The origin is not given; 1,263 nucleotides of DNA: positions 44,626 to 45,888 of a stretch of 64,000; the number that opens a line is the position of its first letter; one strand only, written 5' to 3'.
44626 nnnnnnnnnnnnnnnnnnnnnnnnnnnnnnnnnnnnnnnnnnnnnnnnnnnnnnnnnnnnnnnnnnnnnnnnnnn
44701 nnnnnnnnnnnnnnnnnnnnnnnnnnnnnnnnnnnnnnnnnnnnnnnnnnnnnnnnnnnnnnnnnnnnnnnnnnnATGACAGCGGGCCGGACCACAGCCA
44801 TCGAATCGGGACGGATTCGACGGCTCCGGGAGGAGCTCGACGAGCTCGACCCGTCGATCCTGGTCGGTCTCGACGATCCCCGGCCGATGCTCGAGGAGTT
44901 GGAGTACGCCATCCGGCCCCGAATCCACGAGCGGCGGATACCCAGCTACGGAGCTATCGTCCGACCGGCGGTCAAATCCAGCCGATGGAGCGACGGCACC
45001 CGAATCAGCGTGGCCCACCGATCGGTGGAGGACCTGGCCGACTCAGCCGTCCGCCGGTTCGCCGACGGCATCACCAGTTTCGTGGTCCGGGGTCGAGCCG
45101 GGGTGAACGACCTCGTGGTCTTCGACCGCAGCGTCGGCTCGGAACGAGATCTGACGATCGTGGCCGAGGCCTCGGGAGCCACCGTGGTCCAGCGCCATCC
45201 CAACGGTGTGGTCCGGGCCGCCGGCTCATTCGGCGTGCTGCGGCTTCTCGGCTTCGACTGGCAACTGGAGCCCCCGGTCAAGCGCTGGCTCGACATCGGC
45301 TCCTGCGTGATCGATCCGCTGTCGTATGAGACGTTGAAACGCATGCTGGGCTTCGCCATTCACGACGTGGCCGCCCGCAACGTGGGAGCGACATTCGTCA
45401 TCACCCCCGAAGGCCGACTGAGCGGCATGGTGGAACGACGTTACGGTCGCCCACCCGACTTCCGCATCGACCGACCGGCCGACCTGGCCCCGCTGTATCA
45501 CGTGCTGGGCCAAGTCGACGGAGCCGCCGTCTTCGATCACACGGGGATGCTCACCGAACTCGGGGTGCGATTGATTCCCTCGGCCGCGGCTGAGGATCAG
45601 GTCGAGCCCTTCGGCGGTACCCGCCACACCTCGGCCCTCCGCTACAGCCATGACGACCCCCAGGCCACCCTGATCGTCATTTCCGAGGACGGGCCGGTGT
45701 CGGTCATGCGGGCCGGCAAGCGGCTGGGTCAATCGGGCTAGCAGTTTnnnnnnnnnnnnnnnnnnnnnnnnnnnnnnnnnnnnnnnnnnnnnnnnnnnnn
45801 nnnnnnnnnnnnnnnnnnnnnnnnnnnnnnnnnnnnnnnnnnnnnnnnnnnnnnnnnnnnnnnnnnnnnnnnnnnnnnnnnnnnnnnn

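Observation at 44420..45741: Atypical diadenylate-cyclase-domain protein with an unknown (possibly degenerate DAC-like) N-terminal half, coupled to a DUF1801 gene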

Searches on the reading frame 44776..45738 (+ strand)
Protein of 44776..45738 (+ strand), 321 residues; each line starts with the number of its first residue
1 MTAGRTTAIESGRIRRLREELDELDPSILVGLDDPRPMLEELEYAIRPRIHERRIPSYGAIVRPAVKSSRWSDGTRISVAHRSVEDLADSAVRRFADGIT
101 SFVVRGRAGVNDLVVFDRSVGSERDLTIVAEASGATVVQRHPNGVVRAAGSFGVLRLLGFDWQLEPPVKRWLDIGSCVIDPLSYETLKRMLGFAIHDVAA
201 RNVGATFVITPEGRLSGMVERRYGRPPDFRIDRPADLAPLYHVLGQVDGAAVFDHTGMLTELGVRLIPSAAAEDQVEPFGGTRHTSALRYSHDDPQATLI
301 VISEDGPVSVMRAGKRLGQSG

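Call 4: search_protein_families(library=pfam, proteins=[window:44776-45738:+], max_evalue=1)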
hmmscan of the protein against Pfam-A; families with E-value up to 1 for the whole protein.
window:44776-45738:+ (321 aa): 3 families
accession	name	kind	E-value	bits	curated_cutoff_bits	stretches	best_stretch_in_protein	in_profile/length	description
PF21753.2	DACNK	-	8.7e-21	74.6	27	1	16-155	2-136/146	Probable sensor domain DACNK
PF02457.21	DAC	-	1.3e-10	41.3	27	1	194-315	3-118/119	DisA bacterial checkpoint controller nucleotide-binding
PF09718.15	Tape_meas_lam_C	-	0.19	12.3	23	1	82-114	23-55/76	Lambda phage tail tape-measure protein (Tape_meas_lam_C)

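Call 5: search_protein_families(library=ncbifam, proteins=[window:44776-45738:+], max_evalue=1)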
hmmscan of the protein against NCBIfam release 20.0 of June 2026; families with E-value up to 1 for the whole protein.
window:44776-45738:+ (321 aa): 1 family
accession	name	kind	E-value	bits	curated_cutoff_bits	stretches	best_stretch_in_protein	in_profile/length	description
NF053872.1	DS2_3_antiphage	equivalog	5.7e-06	24.9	630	1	243-311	420-487/576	anti-phage protein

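Call 7: search_solved_structures(query=window:44776-45738:+, max_evalue=1, show_alignments=3)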
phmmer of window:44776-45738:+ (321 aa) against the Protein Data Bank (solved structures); distinct sequences matched with E-value up to 1: 6.
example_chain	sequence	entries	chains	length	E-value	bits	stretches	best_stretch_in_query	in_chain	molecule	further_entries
2fb5_A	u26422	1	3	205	0.15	14.4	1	189-309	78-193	hypothetical Membrane Spanning Protein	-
6gyy_A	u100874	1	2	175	0.15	14.3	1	186-315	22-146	Diadenylate cyclase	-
6gyw_A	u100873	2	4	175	0.22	13.8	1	186-315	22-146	Diadenylate cyclase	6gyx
9luz_A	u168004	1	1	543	0.91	11.8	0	260-308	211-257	carotenoid 9,10-dioxygenase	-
9m6z_A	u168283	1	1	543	0.92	11.8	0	260-308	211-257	carotenoid 9,10-dioxygenase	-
9m3e_A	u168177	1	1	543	0.94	11.7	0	260-308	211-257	carotenoid 9,10-dioxygenase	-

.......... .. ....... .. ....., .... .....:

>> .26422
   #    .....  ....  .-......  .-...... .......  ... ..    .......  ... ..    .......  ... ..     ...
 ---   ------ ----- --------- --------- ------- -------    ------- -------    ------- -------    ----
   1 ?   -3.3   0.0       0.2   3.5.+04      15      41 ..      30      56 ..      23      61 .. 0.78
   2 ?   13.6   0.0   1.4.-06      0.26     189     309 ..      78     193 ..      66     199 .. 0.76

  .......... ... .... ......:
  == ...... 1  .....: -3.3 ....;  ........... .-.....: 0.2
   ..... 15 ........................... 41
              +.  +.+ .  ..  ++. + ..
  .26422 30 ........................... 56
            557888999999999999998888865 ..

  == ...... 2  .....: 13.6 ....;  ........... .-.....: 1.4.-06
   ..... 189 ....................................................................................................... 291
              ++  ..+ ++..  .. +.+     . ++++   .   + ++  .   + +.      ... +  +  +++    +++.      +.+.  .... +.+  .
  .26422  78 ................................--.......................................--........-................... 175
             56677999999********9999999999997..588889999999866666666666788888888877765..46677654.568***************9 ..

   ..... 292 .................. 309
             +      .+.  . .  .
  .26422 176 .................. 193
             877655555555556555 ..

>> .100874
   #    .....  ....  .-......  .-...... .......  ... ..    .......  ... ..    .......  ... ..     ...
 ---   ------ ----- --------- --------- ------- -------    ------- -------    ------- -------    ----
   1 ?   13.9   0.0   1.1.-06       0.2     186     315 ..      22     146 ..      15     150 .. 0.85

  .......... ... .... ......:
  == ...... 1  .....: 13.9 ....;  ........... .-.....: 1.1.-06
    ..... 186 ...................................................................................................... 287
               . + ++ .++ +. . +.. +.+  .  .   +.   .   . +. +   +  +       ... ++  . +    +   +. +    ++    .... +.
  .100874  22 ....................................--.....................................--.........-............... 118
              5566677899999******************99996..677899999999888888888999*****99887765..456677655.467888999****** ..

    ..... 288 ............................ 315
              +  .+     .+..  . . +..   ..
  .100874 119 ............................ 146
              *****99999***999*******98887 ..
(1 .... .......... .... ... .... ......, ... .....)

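Call 8: find_homologous_proteins(query=window:44776-45738:+, max_evalue=0.001)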
Query window:44776-45738:+ (321 aa): 2124 proteins with E <= 0.001 among 7476 candidates; the best 120 are listed.
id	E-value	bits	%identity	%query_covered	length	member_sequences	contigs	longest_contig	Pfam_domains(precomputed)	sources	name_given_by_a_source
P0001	1.2e-207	706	100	100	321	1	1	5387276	PF02457.22,PF21753.3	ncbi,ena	-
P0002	7.0e-177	605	85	98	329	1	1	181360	PF02457.22,PF21753.3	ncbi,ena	-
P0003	4.7e-176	602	86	97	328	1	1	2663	PF02457.22,PF21753.3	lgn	-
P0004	4.0e-175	599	86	97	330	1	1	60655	PF02457.22,PF21753.3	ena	-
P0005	4.6e-175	599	85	96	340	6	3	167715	PF02457.22,PF21753.3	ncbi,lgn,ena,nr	ncbi:MAG: diadenylate cyclase [Acidimicrobiia bacterium]|nr:diadenylate cyclase [Acidimicrobiia bact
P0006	1.3e-174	598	85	98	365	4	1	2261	PF02457.22,PF21753.3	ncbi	-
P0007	2.7e-174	597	84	99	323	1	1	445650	PF02457.22,PF21753.3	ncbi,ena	-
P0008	1.0e-173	595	86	98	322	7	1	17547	PF02457.22,PF21753.3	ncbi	-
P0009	1.8e-173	594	83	100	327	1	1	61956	PF02457.22,PF21753.3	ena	-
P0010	6.9e-157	539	76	97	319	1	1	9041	PF02457.22,PF21753.3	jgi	jgi:hypothetical protein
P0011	8.7e-154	529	76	97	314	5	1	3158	PF02457.22,PF21753.3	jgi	-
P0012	3.8e-151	521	75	97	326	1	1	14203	PF02457.22,PF21753.3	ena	-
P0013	6.4e-147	507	75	97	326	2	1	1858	PF02457.22,PF21753.3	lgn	-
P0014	7.9e-147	506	74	97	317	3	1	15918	PF02457.22,PF21753.3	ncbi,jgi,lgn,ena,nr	ncbi:MAG: diadenylate cyclase [Acidimicrobiia bacterium]|nr:diadenylate cyclase [Acidimicrobiia bact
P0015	1.1e-146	506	83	85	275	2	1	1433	PF21753.3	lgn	-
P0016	4.8e-145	501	74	97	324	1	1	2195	PF02457.22,PF21753.3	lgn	-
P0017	4.0e-144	498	74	97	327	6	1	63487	PF02457.22,PF21753.3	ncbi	-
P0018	2.4e-143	495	73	97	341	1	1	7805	PF02457.22,PF21753.3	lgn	-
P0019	4.0e-140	484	68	98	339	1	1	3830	PF02457.22,PF21753.3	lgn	-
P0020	3.5e-139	481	69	97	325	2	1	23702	PF02457.22,PF21753.3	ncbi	ncbi:MAG: diadenylate cyclase [Acidimicrobiales bacterium]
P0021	6.6e-135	467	67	97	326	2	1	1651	PF02457.22,PF21753.3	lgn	-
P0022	2.0e-134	466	67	97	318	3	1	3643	PF02457.22,PF21753.3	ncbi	-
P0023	4.1e-134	465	67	98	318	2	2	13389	PF02457.22,PF21753.3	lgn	-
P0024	2.2e-133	462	65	100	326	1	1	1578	PF02457.22,PF21753.3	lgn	-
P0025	3.5e-131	455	65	98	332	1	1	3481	PF02457.22,PF21753.3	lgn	-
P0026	1.4e-129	450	64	99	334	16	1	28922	PF02457.22,PF21753.3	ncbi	-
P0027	2.0e-129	449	67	95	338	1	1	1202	PF02457.22,PF21753.3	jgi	jgi:hypothetical protein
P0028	3.6e-129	448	67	96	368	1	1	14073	PF02457.22,PF21753.3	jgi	jgi:hypothetical protein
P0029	5.5e-128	445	65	98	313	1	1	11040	PF02457.22,PF21753.3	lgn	-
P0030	8.2e-128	444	65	97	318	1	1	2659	PF02457.22,PF21753.3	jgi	jgi:hypothetical protein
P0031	1.0e-127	444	64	98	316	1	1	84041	PF02457.22,PF21753.3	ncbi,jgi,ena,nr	ncbi:MAG: DNA integrity scanning protein DisA nucleotide-binding domain protein [Acidimicrobiia bact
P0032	3.4e-127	442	64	98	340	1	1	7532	PF02457.22,PF21753.3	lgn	-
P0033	3.7e-127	442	65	97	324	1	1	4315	PF02457.22,PF21753.3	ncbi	-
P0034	1.8e-126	440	65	97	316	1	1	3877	PF02457.22,PF21753.3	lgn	-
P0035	2.5e-126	439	66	97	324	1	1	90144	PF02457.22,PF21753.3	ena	-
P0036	4.9e-126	438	64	98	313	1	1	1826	PF02457.22,PF21753.3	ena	-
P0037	1.3e-125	437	65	97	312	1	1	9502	PF02457.22,PF21753.3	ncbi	-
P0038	1.8e-125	436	64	97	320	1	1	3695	PF02457.22,PF21753.3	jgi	-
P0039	1.4e-124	433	64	98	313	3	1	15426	PF02457.22,PF21753.3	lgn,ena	-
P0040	3.5e-124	432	66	94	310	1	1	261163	PF02457.22,PF21753.3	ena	-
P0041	1.1e-122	427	62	97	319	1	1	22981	PF02457.22,PF21753.3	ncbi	ncbi:MAG: DNA integrity scanning protein DisA nucleotide-binding domain protein [Actinomycetota bact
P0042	1.4e-122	427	63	97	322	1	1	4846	PF02457.22,PF21753.3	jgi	jgi:hypothetical protein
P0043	5.1e-122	425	63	97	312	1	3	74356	PF02457.22,PF21753.3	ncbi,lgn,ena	ncbi:MAG: DNA integrity scanning protein DisA nucleotide-binding domain protein [Acidimicrobiales ba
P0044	5.8e-122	425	63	97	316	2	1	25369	PF02457.22,PF21753.3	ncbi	ncbi:MAG: diadenylate cyclase [Acidimicrobiales bacterium]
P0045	7.6e-122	424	62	98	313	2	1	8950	PF02457.22,PF21753.3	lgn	-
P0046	4.2e-120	419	60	97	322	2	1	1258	PF02457.22,PF21753.3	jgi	jgi:DNA integrity scanning protein DisA with diadenylate cyclase activity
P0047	1.7e-119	417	65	92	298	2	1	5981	PF02457.22,PF21753.3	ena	-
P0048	3.0e-119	416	61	97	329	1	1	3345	PF02457.22,PF21753.3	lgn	-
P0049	5.9e-119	415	63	94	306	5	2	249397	PF02457.22,PF21753.3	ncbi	ncbi:MAG: DNA integrity scanning protein DisA nucleotide-binding domain protein [Actinomycetota bact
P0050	1.9e-118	413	61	98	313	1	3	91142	PF02457.22,PF21753.3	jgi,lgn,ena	-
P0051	2.7e-118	413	68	89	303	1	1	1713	PF02457.22,PF21753.3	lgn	-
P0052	5.2e-118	412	60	99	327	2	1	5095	PF02457.22,PF21753.3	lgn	-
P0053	4.2e-117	409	60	96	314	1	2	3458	PF02457.22,PF21753.3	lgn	-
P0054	9.5e-116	404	64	97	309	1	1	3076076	PF02457.22,PF21753.3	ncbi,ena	-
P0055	2.6e-114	400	63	90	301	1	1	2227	PF02457.22,PF21753.3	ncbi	ncbi:MAG: hypothetical protein AAGK32_04620, partial [Actinomycetota bacterium]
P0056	3.6e-114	399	59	96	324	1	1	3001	PF02457.22,PF21753.3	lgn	-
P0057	1.6e-113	397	58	96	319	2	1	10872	PF02457.22,PF21753.3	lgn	-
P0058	5.5e-113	395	59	96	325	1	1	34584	PF02457.22,PF21753.3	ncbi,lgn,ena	-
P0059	3.2e-111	389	64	86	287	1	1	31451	PF02457.22,PF21753.3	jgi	jgi:DNA integrity scanning protein DisA with diadenylate cyclase activity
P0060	1.7e-110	387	58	96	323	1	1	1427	PF02457.22,PF21753.3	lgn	-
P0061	3.7e-110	386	56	96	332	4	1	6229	PF02457.22,PF21753.3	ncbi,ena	-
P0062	9.5e-109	381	63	86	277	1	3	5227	PF02457.22,PF21753.3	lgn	-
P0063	1.4e-106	374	57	96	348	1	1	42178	PF02457.22,PF21753.3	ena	-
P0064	1.9e-103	364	56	97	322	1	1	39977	PF02457.22,PF21753.3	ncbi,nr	ncbi:MAG: hypothetical protein GY929_25865 [Actinomycetia bacterium]|nr:hypothetical protein [Actino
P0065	2.6e-103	363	63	83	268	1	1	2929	PF02457.22,PF21753.3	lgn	-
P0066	8.6e-101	355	54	96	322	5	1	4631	PF02457.22,PF21753.3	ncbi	-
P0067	1.3e-99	351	56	88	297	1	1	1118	PF02457.22,PF21753.3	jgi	jgi:hypothetical protein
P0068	7.1e-97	342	52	100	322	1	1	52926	PF02457.22,PF21753.3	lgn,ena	-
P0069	7.4e-97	342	54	97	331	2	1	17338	PF02457.22,PF21753.3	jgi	jgi:hypothetical protein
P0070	1.8e-96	341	55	91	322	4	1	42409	PF02457.22,PF21753.3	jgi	jgi:hypothetical protein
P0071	3.0e-96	340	55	89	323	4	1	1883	PF02457.22,PF21753.3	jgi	jgi:hypothetical protein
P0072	6.3e-96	339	53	97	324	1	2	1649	PF02457.22,PF21753.3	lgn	-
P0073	7.7e-96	339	55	90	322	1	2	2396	PF02457.22,PF21753.3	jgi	jgi:hypothetical protein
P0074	1.5e-95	338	52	98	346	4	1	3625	PF02457.22,PF21753.3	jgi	jgi:hypothetical protein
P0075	2.9e-95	337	53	97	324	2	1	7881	PF02457.22,PF21753.3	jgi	jgi:hypothetical protein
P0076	3.4e-95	337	52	97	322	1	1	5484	PF02457.22,PF21753.3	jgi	jgi:hypothetical protein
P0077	3.8e-95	337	52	98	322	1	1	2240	PF02457.22,PF21753.3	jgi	jgi:hypothetical protein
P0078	3.8e-95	337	52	97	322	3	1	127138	PF02457.22,PF21753.3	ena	-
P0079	4.0e-95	337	52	98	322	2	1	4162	PF02457.22,PF21753.3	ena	-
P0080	7.9e-95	336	54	96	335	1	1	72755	PF02457.22,PF21753.3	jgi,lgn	-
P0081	9.0e-95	335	52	97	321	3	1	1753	PF02457.22,PF21753.3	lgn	-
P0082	1.1e-94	335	52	100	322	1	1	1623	PF02457.22,PF21753.3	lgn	-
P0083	1.3e-94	335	54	90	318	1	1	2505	PF02457.22,PF21753.3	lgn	-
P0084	1.4e-94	335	51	97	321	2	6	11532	PF02457.22,PF21753.3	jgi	jgi:hypothetical protein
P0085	1.5e-94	335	53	97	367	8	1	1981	PF02457.22,PF21753.3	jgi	jgi:hypothetical protein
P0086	2.2e-94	334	53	89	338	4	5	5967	PF02457.22,PF21753.3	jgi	jgi:hypothetical protein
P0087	2.4e-94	334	52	88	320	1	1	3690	PF02457.22,PF21753.3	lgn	-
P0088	3.6e-94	333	53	97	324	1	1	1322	PF02457.22,PF21753.3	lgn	-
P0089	4.8e-94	333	55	96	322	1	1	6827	PF02457.22,PF21753.3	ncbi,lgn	-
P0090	5.9e-94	333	52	100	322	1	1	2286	PF02457.22,PF21753.3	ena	-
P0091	6.2e-94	333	53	97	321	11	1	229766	PF02457.22,PF21753.3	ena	-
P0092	7.7e-94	332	53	89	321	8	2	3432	PF02457.22,PF21753.3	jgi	jgi:hypothetical protein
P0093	9.4e-94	332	52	97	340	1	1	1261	PF02457.22,PF21753.3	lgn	-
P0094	1.1e-93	332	54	91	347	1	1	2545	PF02457.22,PF21753.3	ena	-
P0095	1.1e-93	332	53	96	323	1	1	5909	PF02457.22,PF21753.3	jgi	jgi:hypothetical protein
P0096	1.3e-93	332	54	88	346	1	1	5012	PF02457.22,PF21753.3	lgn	-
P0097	1.9e-93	331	54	94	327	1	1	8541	PF02457.22,PF21753.3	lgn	-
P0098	2.6e-93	331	51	97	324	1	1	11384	PF02457.22,PF21753.3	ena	-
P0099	2.8e-93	331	52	97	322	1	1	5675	PF02457.22,PF21753.3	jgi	jgi:hypothetical protein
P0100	3.4e-93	330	52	97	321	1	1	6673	PF02457.22,PF21753.3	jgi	jgi:hypothetical protein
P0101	3.4e-93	330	54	96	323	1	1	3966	PF02457.22,PF21753.3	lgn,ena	-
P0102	3.6e-93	330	55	89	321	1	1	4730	PF02457.22,PF21753.3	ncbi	-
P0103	3.9e-93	330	52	98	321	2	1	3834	PF02457.22,PF21753.3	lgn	-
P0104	4.4e-93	330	53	97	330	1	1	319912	PF02457.22,PF21753.3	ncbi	ncbi:MAG: diadenylate cyclase [Acidimicrobiales bacterium]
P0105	4.9e-93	330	52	97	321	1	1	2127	PF02457.22,PF21753.3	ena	-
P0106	6.8e-93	329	53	96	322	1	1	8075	PF02457.22,PF21753.3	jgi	jgi:hypothetical protein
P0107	1.3e-92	328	52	97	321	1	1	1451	PF02457.22,PF21753.3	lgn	-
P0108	1.4e-92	328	52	98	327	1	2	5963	PF02457.22,PF21753.3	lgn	-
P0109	1.9e-92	328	52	98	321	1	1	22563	PF02457.22,PF21753.3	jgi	jgi:hypothetical protein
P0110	1.9e-92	328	52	89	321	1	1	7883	PF02457.22,PF21753.3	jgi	jgi:Probable sensor domain DACNK/DisA bacterial checkpoint controller nucleotide-binding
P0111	2.0e-92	328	52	96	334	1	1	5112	PF02457.22,PF21753.3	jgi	jgi:hypothetical protein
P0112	2.2e-92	328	51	97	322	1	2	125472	PF02457.22,PF21753.3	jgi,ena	jgi:hypothetical protein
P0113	3.5e-92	327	51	100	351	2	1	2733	PF02457.22,PF21753.3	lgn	-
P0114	4.3e-92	327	53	97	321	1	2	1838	PF02457.22,PF21753.3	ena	-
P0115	4.6e-92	327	54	96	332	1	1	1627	PF02457.22,PF21753.3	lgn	-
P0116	6.4e-92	326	52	97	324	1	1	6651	PF02457.22,PF21753.3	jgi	jgi:hypothetical protein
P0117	7.5e-92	326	52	90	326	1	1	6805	PF02457.22,PF21753.3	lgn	-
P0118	9.3e-92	326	53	89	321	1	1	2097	PF02457.22,PF21753.3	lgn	-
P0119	1.0e-91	325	52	100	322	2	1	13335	PF02457.22,PF21753.3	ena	-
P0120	1.0e-91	325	52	97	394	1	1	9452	PF02457.22,PF21753.3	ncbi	-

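Call 10: find_encoding_contigs(protein=P0001, flank=10000, max_places=3)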
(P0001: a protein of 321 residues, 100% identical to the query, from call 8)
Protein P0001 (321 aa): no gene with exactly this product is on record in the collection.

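Call 13: find_related_loci(query=A1, collection=genome_contigs, flank=6000)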
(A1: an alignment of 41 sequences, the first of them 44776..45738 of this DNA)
Query A1 (321 aa) in genome_contigs; peptide patterns used: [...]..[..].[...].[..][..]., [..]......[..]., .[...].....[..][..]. (x = any residue, [..] = any of these).
569 stretches matched a pattern; 420 encode a relative of the query (tblastn E <= 1e-3); the best 80 are kept; 80 distinct loci.
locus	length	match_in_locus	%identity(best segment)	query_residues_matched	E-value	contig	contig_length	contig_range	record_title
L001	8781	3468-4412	85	6-320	2e-180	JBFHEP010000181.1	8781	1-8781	MAG: Acidimicrobiales bacterium isolate Mix_sand07.2021.05.G.102 k141_61070_length_8781_cov_15.0000, whole genome shotgu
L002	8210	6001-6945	86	6-320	5e-180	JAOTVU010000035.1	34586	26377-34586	MAG: Acidimicrobiia bacterium isolate 13_May_SF_Bin57 13_May_SF_Bin57_scaffold_704_c1, whole genome shotgun sequence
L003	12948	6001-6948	85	6-321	2e-179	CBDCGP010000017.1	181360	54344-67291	MAG: Acidimicrobiales bacterium isolate 8989243e-b366-41c5-81e7-a19f388da9ad genome assembly, contig: contig_17, whole g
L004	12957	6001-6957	84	2-320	2e-177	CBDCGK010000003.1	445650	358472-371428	MAG: Acidimicrobiales bacterium isolate 586cdf5a-961c-495f-9bcf-4f54bc253372 genome assembly, contig: contig_3, whole ge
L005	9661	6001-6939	86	8-320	1e-177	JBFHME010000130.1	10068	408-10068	MAG: Acidimicrobiales bacterium isolate Mix_sand07.2021.05.Z.61 k141_2374270_length_10068_cov_12.7342, whole genome shot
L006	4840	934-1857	85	13-320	3e-180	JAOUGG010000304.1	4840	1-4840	MAG: Acidimicrobiia bacterium isolate 4_1_May_SF_Bin1 4_1_May_SF_Bin1_scaffold_9984_c1, whole genome shotgun sequence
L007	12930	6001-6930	75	12-321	1e-148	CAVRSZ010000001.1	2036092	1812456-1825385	MAG: uncultured Acidimicrobiales bacterium isolate MFD09779.bin.1.250 genome assembly, contig: contig_192, whole genome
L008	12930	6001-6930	74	12-321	4e-147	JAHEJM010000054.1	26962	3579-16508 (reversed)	MAG: Acidimicrobiales bacterium isolate Ww550 NODE_3445_length_26962_cov_7.092470, whole genome shotgun sequence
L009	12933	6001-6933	69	11-321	6e-142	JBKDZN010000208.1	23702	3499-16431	MAG: Acidimicrobiales bacterium isolate VLC_123 k121_12390080, whole genome shotgun sequence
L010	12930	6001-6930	68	11-320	6e-138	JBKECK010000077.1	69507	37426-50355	MAG: Acidimicrobiales bacterium isolate VLC_048 k251_2439335, whole genome shotgun sequence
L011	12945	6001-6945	66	6-320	2e-136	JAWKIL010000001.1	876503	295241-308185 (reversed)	MAG: Acidimicrobiales bacterium isolate BC2.78 BC2.78.fa-1, whole genome shotgun sequence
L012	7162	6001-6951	64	5-321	7e-134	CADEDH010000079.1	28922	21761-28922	MAG: uncultured actinobacterium isolate Actinobacteria sp. RBC023 genome assembly, contig: MAG023_79, whole genome shotg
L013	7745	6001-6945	64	7-321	2e-130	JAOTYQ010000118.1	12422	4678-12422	MAG: Acidimicrobiia bacterium isolate 21_Jan_SF_Bin50 21_Jan_SF_Bin50_scaffold_3837_c1, whole genome shotgun sequence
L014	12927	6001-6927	65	12-320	2e-129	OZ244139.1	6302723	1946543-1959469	MAG: Acidimicrobiales bacterium isolate 8a1916bf-604c-4c53-8aba-34c6369dc135 genome assembly, chromosome: 1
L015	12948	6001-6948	62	5-320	8e-126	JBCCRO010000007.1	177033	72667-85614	MAG: Actinomycetota bacterium isolate P01_D01_bin.34 k141_1640733_length_177033_cov_29.9940, whole genome shotgun sequen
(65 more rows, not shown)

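Call 15: predict_structure(alignment_id=A1)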
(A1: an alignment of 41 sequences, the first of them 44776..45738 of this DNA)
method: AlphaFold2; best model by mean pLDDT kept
length: 321 residues; sequences in the alignment: 41
mean_pLDDT: 92.4   pTM: 0.87
mean pLDDT of the five models: 92.4, 90.5, 90.3, 89.0, 89.0
residues with pLDDT >= 90: 266; 70-90: 46; 50-70: 2; < 50: 7
segments of 3 or more residues with pLDDT < 50: 1-7
pLDDT, mean of each block of 10 residues (from residue 1): 49 94 95 92 94 91 93 86 92 94 94 94 94 96 96 94 94 92 95 95 96 91 92 92 93 97 95 95 96 97 93 96 81
secondary structure, 60 per line:
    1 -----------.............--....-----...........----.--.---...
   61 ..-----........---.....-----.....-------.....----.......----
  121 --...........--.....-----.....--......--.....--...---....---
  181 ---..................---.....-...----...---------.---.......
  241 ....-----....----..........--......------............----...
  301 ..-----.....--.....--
elements in order: H12-24 H27-30 H36-46 E58-62 H68-75 E79-83 H89-93 E101-105 E110-116 H123-133 E136-140 E146-150 E153-158 E161-165 H174-177 H184-201 E205-209 E218-220 H234-244 E250-253 E258-267 H270-275 H282-293 E298-302 E308-312 E315-319
